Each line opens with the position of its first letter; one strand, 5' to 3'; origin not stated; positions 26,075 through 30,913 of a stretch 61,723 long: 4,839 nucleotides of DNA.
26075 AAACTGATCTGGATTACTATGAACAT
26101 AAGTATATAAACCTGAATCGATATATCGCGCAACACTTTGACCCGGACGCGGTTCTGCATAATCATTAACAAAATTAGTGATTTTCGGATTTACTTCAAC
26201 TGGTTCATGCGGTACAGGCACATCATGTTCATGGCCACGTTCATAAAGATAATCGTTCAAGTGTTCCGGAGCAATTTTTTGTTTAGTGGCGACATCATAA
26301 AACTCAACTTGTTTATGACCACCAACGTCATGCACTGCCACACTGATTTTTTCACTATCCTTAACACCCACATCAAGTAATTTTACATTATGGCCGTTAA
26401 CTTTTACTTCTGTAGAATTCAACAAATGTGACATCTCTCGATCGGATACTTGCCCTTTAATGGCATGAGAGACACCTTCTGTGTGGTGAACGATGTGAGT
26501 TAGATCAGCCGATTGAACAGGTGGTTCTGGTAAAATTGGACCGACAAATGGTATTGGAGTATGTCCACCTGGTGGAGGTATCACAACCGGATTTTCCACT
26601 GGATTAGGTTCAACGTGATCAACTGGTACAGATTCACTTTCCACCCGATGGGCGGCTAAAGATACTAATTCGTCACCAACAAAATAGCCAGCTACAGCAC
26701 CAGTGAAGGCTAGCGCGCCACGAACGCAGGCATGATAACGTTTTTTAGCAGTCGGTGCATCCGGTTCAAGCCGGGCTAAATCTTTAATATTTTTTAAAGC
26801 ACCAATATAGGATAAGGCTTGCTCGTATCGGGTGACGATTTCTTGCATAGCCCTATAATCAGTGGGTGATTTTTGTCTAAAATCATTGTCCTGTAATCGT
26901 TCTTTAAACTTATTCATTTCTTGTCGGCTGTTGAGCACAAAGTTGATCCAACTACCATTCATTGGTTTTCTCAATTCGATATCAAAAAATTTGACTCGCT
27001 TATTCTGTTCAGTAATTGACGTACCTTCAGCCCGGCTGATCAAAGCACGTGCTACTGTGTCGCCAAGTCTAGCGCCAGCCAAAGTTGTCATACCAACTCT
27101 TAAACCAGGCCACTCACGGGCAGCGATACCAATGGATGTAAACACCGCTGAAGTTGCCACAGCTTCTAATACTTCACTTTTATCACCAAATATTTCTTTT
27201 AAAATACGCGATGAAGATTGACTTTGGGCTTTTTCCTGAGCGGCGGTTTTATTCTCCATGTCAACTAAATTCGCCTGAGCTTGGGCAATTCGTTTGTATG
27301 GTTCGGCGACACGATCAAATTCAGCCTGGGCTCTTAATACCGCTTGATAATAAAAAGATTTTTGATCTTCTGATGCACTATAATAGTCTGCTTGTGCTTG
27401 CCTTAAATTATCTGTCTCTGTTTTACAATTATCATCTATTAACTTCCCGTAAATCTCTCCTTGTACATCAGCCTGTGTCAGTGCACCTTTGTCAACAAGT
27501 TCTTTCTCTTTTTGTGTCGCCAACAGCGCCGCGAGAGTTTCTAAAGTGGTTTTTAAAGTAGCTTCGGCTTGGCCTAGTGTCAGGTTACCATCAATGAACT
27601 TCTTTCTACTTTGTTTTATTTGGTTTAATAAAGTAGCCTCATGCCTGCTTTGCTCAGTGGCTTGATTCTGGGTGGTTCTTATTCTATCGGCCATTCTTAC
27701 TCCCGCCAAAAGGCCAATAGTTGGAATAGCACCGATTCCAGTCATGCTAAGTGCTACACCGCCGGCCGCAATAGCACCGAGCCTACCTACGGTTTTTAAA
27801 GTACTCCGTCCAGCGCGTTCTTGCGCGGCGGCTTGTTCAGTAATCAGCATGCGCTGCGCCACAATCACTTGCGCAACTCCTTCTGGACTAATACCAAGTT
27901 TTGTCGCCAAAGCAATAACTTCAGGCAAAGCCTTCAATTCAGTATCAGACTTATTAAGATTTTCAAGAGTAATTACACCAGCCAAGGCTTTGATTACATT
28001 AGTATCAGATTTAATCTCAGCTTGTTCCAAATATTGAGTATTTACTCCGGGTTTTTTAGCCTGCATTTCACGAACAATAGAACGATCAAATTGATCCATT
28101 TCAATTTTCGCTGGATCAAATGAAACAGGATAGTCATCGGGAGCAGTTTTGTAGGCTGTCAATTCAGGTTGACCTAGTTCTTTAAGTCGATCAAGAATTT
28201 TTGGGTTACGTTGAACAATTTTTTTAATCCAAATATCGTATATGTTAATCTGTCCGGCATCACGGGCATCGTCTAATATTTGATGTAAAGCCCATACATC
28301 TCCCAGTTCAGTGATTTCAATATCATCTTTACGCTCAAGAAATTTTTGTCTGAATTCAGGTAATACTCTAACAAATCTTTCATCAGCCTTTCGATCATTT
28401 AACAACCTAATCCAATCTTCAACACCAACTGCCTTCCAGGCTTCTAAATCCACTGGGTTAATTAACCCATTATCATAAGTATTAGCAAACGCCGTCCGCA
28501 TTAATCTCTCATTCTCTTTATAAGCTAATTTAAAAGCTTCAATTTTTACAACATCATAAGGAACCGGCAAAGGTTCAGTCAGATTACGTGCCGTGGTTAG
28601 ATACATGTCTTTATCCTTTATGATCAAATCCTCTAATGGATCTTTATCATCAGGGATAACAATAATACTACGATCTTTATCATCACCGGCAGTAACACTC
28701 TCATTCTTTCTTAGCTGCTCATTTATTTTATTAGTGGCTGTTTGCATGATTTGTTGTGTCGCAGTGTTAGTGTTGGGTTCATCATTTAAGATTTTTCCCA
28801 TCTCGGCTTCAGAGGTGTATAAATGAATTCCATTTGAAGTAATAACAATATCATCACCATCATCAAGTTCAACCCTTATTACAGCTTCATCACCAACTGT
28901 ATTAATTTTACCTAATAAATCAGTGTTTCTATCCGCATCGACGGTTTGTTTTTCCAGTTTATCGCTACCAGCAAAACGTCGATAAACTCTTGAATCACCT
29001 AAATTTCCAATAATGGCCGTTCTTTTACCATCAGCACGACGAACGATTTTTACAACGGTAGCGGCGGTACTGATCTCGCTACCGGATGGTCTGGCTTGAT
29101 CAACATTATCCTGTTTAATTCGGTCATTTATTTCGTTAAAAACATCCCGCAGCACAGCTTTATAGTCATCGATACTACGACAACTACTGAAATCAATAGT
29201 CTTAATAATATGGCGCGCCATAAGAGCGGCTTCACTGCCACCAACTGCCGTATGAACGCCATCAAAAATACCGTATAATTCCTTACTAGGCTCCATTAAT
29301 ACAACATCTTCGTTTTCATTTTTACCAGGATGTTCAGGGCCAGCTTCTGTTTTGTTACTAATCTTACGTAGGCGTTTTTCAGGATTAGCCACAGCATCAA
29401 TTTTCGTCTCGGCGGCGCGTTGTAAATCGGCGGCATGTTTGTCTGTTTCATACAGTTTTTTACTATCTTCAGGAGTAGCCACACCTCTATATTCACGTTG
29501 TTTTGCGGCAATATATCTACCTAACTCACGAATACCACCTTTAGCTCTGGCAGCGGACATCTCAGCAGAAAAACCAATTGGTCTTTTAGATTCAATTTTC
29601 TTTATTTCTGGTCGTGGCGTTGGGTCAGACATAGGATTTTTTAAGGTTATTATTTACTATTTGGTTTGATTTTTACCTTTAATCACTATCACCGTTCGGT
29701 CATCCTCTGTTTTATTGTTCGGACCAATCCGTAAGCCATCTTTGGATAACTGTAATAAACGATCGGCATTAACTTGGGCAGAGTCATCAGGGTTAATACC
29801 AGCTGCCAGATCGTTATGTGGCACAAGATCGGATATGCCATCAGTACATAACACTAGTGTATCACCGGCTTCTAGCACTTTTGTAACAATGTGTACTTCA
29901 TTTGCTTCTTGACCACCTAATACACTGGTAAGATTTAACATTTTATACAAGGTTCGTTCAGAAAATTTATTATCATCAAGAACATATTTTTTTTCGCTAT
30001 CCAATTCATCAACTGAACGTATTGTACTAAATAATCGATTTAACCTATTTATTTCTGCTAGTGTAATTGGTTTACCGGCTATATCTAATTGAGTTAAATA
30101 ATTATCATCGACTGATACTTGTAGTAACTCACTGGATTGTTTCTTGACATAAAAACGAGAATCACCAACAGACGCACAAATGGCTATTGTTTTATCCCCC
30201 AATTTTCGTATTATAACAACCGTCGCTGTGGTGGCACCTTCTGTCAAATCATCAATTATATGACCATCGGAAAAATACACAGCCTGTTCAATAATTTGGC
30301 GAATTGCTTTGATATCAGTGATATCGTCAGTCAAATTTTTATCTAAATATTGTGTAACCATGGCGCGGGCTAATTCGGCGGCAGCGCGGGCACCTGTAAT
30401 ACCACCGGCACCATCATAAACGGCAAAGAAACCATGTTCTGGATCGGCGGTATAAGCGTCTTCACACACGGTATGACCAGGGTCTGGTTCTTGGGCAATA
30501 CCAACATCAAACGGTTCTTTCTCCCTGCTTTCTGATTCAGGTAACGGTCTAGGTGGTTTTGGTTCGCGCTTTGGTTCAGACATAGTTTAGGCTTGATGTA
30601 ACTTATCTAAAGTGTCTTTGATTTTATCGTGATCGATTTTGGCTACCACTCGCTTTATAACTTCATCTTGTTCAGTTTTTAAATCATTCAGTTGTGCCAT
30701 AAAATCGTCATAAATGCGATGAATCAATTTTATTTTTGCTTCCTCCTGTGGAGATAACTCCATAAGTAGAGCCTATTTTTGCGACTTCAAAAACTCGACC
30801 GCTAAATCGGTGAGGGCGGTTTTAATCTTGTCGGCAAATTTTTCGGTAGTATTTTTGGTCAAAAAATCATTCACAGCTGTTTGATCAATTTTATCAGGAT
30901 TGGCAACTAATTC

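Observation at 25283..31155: Promoter-delimited four-gene operon: DUF5663-like protein, 58-aa coiled-coil protein, PP2C phosphatase and a 1449-aa PP2C-headed membrane giant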

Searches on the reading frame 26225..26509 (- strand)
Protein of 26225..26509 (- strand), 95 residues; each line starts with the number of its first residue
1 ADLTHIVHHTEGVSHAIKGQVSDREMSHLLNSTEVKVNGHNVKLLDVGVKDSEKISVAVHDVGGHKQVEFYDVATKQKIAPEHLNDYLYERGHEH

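Call 87: find_related_loci(query=A8, collection=metagenome_contigs, flank=10000)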
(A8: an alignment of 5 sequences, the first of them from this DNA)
Query A8 (95 aa) in metagenome_contigs; peptide patterns used: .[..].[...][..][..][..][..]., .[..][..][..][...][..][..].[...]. (x = any residue, [..] = any of these).
208 stretches matched a pattern; 1 encode a relative of the query (tblastn E <= 1e-3); 1 distinct loci.
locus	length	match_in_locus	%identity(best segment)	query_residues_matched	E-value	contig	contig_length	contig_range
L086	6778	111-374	44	6-93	2e-24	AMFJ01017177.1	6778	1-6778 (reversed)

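Call 97: search_protein_families(library=pfam, alignment_id=A8, max_evalue=10)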
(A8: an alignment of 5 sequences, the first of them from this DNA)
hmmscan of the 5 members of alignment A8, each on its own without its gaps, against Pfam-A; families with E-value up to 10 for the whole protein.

A. member 1, seq(95 aa): 1 family
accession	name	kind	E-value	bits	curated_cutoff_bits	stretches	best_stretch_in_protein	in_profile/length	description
PF25653.1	HMG-CoA_red_N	-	0.0046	17.9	27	1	9-70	14-72/115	Hydroxymethylglutaryl-CoA reductase, N-terminal domain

B. families by the number of members that match (of 5 scanned): 3 families
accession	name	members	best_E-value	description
PF25653.1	HMG-CoA_red_N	1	0.0046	Hydroxymethylglutaryl-CoA reductase, N-terminal domain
PF03775.22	MinC_C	1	0.11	Septum formation inhibitor MinC, C-terminal domain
PF16142.10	DUF4850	1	0.12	Domain of unknown function (DUF4850)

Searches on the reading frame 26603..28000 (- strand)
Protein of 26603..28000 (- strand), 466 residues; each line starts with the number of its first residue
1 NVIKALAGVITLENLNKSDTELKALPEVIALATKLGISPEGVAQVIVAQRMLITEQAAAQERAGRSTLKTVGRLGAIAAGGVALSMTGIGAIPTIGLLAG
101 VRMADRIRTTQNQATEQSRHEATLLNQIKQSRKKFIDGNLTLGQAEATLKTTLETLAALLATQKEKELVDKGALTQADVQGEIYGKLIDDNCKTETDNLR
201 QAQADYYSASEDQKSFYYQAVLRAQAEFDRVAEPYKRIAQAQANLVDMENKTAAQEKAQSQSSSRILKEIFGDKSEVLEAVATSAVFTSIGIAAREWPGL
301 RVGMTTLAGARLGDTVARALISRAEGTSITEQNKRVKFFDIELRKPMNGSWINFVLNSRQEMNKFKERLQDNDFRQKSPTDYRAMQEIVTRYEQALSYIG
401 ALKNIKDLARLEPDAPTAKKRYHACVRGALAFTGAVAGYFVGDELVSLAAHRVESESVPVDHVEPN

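Call 79: predict_structure(alignment_id=A7)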
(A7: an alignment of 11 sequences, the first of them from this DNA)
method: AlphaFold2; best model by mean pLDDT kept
length: 466 residues; sequences in the alignment: 11
mean_pLDDT: 63.6   pTM: 0.34
mean pLDDT of the five models: 63.6, 60.2, 55.5, 54.9, 51.2
residues with pLDDT >= 90: 27; 70-90: 169; 50-70: 168; < 50: 102
segments of 3 or more residues with pLDDT < 50: 65-108, 259-273, 326-349, 411-413, 456-466
pLDDT, mean of each block of 10 residues (from residue 1): 73 73 81 81 79 68 47 27 25 27 38 67 79 80 78 78 70 65 81 89 93 92 89 81 68 53 44 51 55 60 66 66 49 32 38 67 76 72 70 66 53 52 67 65 60 48 37
secondary structure, 60 per line:
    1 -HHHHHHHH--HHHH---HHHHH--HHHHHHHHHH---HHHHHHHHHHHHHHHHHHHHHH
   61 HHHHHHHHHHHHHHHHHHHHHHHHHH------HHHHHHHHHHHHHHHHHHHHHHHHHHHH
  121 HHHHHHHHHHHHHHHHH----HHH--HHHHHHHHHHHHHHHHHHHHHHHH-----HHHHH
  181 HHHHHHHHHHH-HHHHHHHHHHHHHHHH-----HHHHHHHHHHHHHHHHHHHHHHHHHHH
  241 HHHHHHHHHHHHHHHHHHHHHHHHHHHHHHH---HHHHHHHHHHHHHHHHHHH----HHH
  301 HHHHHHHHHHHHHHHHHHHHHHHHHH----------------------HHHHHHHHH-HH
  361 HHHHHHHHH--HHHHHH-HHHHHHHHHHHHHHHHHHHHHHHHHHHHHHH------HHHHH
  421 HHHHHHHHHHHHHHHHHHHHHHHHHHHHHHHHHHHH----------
elements in order: H2-9 H12-15 H19-23 H26-35 H39-86 H93-137 H147-170 H176-191 H193-208 H214-271 H275-293 H298-326 H349-357 H359-369 H372-377 H379-409 H416-456

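Call 84: fold_search(model_id=the predicted structure, library=pdb)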
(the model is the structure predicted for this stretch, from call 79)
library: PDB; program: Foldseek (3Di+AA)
matches with E <= 10: 15; with E <= 0.001: 0
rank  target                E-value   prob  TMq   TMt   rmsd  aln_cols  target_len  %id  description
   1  9mm5_R                1.5e+00  0.25  0.19  0.23  25.7       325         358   11  CGRP Receptor in complex with dC2_049 (released 2026-01-28)
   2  5vl4                  1.5e+00  0.21  0.09  0.25  15.5       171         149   11  Accidental minimum contact crystal lattice formed by a redesigned protein oligomer (released 2018-05-23)
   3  9o8f_D                4.3e+00  0.03  0.12  0.07  27.4       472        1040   11  Cryo-EM structure of primidone-bound rabbit TRPM3 having 2 resting and 2 activated subunits (para position) at 18 degr (released 2025-12-17)
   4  5i6j                  7.0e+00  0.03  0.13  0.14  40.9       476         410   12  Crystal Structure of SRGAP2 F-BARx (released 2017-03-08)
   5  4l3i_A                7.0e+00  0.03  0.12  0.12  57.5       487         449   11  Structure of the microtubule associated protein PRC1 (Protein Regulator of Cytokinesis 1) (released 2013-07-17)
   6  5cy5_B                7.3e+00  0.06  0.09  0.23  15.1       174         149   11  Crystal structure of the T33-51H designed self-assembling protein tetrahedron (released 2016-08-10)
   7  7mq1_C                8.0e+00  0.60  0.15  0.66   3.2        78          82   10  C9A Streptococcus pneumoniae CstR in the reduced state, space group C2 (released 2022-03-09)
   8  6vjy_B                8.0e+00  0.07  0.17  0.23  18.7       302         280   10  Cryo-EM structure of Hrd1/Hrd3 monomer (released 2020-04-29)
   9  1nog                  8.0e+00  0.06  0.09  0.24  15.6       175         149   11  Crystal Structure of Conserved Protein 0546 from Thermoplasma Acidophilum (released 2003-07-29)
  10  7ew1_A                8.4e+00  0.04  0.08  0.13  20.0       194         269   17  Cryo-EM structure of siponimod -bound Sphingosine-1-phosphate receptor 5 in complex with Gi protein (released 2021-09-29)
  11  7zdb_D                8.8e+00  0.02  0.10  0.09  25.3       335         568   13  IF(heme/bound) conformation of CydDC in ADP+Pi(CydC)/ATP(CydD) bound state (Dataset-2) (released 2023-04-19)
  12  7rtv_A                9.2e+00  0.03  0.10  0.13  32.1       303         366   10  Cryo-EM structure of monomeric TTYH2 (released 2021-09-22)
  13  4xpd_A                9.2e+00  0.02  0.12  0.10  27.8       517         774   14  Crystal structure of yeast N-terminal acetyltransferase NatE (ppGpp) in complex with a bisubstrate (released 2016-07-20)
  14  3qwe                  9.6e+00  0.03  0.13  0.19  18.7       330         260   19  Crystal structure of the N-terminal domain of the GEM interacting protein (released 2011-03-23)
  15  8xku_C                9.6e+00  0.02  0.11  0.08  19.6       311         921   12  Cryo-EM structure of the Ycf2-FtsHi motor complex from Arabidopsis in ATP-bound state (released 2024-09-11)

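Call 96: search_solved_structures(query=A7, max_evalue=1)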
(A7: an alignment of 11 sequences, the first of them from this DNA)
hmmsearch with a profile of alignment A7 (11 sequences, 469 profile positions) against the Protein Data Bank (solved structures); distinct sequences matched with E-value up to 1: 8.
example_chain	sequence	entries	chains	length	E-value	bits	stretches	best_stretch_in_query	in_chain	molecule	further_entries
1kkd_A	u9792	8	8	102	0.086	15.1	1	172-253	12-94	Small conductance calcium-activated potassium channel protein 2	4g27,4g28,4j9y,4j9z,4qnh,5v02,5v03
1g4y_B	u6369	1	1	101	0.095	14.9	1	172-253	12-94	CALCIUM-ACTIVATED POTASSIUM CHANNEL RSK2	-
5wbx_B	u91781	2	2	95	0.17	14.1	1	172-252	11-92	Small conductance calcium-activated potassium channel protein 2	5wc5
6ale_B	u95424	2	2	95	0.19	13.9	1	175-252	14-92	Small conductance calcium-activated potassium channel protein 2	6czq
1qx7_D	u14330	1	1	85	0.24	13.6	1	180-253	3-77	Small conductance calcium-activated potassium channel protein 2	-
7fhq_A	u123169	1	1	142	0.66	12.1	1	429-456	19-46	Major prion protein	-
7zu0_A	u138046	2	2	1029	0.79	11.9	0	182-263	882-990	E3 ubiquitin-protein ligase PEP5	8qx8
6uur_A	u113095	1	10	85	0.95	11.6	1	428-455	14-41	Major prion protein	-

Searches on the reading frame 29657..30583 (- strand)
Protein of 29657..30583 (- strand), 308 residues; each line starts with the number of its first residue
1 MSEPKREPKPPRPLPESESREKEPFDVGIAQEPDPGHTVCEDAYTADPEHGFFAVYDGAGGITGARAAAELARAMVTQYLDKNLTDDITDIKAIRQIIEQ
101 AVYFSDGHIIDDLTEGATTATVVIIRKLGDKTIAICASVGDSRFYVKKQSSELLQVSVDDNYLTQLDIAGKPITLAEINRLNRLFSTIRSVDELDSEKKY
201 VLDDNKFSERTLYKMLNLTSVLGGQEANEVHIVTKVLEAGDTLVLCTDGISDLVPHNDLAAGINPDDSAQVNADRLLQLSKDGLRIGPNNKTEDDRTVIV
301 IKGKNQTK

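Call 3: search_protein_families(library=pfam, proteins=[window:29657-30583:-], max_evalue=1)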
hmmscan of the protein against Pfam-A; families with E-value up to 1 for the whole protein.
window:29657-30583:- (308 aa): 4 families
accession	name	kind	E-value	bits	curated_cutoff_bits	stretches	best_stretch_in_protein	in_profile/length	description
PF13672.11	PP2C_2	-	2.4e-14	53.8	24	1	38-257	10-181/209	Protein phosphatase 2C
PF00481.26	PP2C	-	4.3e-08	33.6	20.3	1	45-257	29-219/255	Protein phosphatase 2C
PF07228.17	SpoIIE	-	8.8e-06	26.2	25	1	219-302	102-190/192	Stage II sporulation protein E (SpoIIE)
PF19468.4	DUF6005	-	0.13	11.7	25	1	59-128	162-232/327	Family of unknown function (DUF6005)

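Call 7: search_protein_families(library=ncbifam, proteins=[window:29657-30583:-], max_evalue=1)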
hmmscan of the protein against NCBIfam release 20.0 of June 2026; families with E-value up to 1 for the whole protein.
window:29657-30583:- (308 aa): 4 families
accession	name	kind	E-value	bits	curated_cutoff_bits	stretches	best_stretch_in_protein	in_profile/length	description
NF033484.1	Stp1_PP2C_phos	equivalog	1.1e-19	70.9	230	2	41-170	12-139/232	Stp1/IreP family PP2C-type Ser/Thr phosphatase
NF011149.0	PRK14559.1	equivalog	5e-10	38.8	374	1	50-160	411-521/642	serine/threonine phosphatase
TIGR02865.1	spore_II_E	equivalog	0.0071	14.4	490.8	1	226-302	683-762/764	stage II sporulation protein E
NF047657.1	CellWlHdaseLepto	equivalog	0.032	13.7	400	1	190-244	151-204/221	hypothetical protein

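Call 25: search_protein_families(library=padloc, proteins=[window:29657-30583:-], max_evalue=0.1)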
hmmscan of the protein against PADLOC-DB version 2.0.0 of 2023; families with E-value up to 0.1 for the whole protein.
window:29657-30583:- (308 aa): 2 families
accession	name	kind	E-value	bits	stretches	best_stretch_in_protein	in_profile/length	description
PDLC01315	Csx1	-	0.0097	13.1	1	68-125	27-81/329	CAS-III; associated_signaling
PDLC04518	PDC-M21C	-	0.041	11.1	0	49-143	29-114/243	-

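Call 33: find_homologous_proteins(query=window:29660-30583:-, max_evalue=1e-10)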
Query window:29660-30583:- (308 aa): 1 proteins with E <= 1e-10 among 2796 candidates.
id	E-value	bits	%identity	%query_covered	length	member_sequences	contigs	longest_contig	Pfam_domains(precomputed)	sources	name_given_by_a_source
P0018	1.5e-198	676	100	100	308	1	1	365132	PF13672.12,PF00481.27,PF07228.18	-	-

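Call 55: find_related_loci(query=window:29660-30583:-, collection=metagenome_contigs, flank=6000)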
Query window:29660-30583:- (308 aa) in metagenome_contigs; peptide patterns used: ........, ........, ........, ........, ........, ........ (x = any residue, [..] = any of these).
106 stretches matched a pattern, but none encodes a relative of the query by tblastn (E <= 1e-3).

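Call 56: search_solved_structures(query=window:29660-30583:-, max_evalue=0.001, show_alignments=1)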
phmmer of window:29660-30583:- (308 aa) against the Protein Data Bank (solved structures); distinct sequences matched with E-value up to 0.001: 14.
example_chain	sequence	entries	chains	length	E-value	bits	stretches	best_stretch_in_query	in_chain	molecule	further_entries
5d2u_A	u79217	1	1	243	1.8e-14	56.9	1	41-168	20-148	Protein serin-threonin phosphatase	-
5iti_A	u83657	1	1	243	3.2e-14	56.1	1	41-168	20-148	Protein serin-threonin phosphatase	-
2j82_A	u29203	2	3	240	3.2e-14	56.1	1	41-168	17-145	PROTEIN SERINE-THREONINE PHOSPHATASE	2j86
2xzv_A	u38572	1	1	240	3.9e-13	52.5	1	41-167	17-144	PROTEIN SERIN-THREONIN PHOSPHATASE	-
2y09_A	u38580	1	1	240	4e-13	52.5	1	41-168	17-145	PROTEIN SERIN-THREONIN PHOSPHATASE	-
1txo_A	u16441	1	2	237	1.2e-05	27.9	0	223-292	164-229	Putative Bacterial Enzyme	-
6ihl_A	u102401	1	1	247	1.5e-05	27.6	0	53-171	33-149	Phosphorylated protein phosphatase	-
2cm1_A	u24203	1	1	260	1.7e-05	27.4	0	222-292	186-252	SERINE THREONINE PROTEIN PHOSPHATASE PSTP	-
6ihu_A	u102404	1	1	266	1.8e-05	27.3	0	53-171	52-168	Phosphorylated protein phosphatase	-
6ihw_A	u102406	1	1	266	1.9e-05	27.3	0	54-171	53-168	Phosphorylated protein phosphatase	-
6ihs_A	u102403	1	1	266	1.9e-05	27.3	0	54-171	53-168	Phosphorylated protein phosphatase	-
6ihr_A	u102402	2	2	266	1.9e-05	27.3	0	54-171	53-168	Phosphorylated protein phosphatase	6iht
5f1m_A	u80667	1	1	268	2.1e-05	27.1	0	53-171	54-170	Phosphorylated protein phosphatase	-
6ihv_A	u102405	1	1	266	2.1e-05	27.1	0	53-171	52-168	Phosphorylated protein phosphatase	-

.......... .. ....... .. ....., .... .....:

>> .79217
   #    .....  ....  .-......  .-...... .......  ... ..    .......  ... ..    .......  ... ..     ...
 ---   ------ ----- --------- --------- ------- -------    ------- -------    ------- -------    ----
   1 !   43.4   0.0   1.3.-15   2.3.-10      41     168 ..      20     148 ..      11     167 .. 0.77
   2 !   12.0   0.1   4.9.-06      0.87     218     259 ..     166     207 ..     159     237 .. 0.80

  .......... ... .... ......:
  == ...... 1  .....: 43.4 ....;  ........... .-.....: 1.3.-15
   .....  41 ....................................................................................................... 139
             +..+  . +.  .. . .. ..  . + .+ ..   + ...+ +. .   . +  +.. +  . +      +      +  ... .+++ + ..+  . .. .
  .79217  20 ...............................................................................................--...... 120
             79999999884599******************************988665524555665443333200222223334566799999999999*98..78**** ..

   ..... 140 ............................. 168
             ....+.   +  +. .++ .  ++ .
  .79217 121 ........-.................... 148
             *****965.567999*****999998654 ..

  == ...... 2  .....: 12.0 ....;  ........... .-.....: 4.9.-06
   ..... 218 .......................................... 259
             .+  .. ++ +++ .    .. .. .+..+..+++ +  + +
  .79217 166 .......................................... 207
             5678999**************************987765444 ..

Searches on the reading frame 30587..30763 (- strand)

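Call 3: search_protein_families(library=pfam, proteins=[window:30587-30763:-], max_evalue=1)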
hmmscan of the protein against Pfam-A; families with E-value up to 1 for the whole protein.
window:30587-30763:- (58 aa): 1 family
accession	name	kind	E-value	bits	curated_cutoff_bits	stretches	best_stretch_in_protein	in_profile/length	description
PF04803.17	Cor1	-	0.0028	18.4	32.1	1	7-43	86-122/132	Cor1/Xlr/Xmr conserved region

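Call 7: search_protein_families(library=ncbifam, proteins=[window:30587-30763:-], max_evalue=1)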
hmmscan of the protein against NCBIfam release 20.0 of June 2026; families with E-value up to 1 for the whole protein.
window:30587-30763:- (58 aa): 1 family
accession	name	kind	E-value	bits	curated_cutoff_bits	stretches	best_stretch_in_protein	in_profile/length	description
TIGR02574.1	stabl_TIGR02574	hypoth_equivalog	0.004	17.1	31.9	1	1-52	3-55/65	putative addiction module component, TIGR02574 family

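Call 25: search_protein_families(library=padloc, proteins=[window:30587-30763:-], max_evalue=0.1)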
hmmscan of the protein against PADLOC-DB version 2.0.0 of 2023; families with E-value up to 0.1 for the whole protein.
window:30587-30763:- (58 aa): 0 families
